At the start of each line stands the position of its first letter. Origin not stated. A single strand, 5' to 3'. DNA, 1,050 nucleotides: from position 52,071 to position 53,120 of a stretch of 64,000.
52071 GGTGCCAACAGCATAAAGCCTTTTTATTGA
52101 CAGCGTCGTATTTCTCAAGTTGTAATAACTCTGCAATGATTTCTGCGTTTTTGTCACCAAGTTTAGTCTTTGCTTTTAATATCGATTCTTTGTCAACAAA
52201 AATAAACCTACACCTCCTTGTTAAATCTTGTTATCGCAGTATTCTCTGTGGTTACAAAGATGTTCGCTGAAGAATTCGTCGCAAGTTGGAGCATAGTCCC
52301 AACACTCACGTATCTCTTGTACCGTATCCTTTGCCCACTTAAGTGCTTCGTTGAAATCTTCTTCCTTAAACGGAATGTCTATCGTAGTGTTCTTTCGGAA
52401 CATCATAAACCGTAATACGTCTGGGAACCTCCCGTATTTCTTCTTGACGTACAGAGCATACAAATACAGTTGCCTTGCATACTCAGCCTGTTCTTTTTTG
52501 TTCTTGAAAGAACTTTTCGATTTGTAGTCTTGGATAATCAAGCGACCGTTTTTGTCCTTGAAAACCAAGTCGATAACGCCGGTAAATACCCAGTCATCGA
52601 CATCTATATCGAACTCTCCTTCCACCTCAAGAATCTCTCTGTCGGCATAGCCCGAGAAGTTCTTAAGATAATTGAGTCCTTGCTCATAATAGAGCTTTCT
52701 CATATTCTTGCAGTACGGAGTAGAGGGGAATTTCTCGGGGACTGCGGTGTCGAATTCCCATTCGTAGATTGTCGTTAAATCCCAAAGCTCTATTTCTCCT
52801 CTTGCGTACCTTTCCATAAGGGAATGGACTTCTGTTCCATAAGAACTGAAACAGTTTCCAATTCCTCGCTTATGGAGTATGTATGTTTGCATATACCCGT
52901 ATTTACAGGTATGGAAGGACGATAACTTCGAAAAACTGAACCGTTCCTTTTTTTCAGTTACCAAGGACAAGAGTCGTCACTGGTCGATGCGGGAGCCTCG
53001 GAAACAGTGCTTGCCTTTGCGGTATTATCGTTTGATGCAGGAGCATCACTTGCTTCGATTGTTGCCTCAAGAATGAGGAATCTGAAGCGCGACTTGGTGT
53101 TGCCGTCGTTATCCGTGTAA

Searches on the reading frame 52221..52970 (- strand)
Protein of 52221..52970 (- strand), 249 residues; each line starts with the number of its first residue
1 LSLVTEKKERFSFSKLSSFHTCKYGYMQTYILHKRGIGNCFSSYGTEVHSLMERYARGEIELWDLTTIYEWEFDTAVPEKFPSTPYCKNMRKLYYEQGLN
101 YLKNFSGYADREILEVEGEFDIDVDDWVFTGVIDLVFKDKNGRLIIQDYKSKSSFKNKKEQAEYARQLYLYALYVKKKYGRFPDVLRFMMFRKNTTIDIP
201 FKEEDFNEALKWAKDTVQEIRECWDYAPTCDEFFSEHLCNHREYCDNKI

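Call 50: search_protein_families(library=pfam, max_evalue=0.00001, proteins=[window:52221-52970:-])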
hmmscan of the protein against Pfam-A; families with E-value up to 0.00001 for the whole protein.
window:52221-52970:- (249 aa): 1 family
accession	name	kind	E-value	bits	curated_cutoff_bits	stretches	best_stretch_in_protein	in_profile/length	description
PF12705.13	PDDEXK_1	-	9.9e-23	81.8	22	1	10-245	1-246/247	PD-(D/E)XK nuclease superfamily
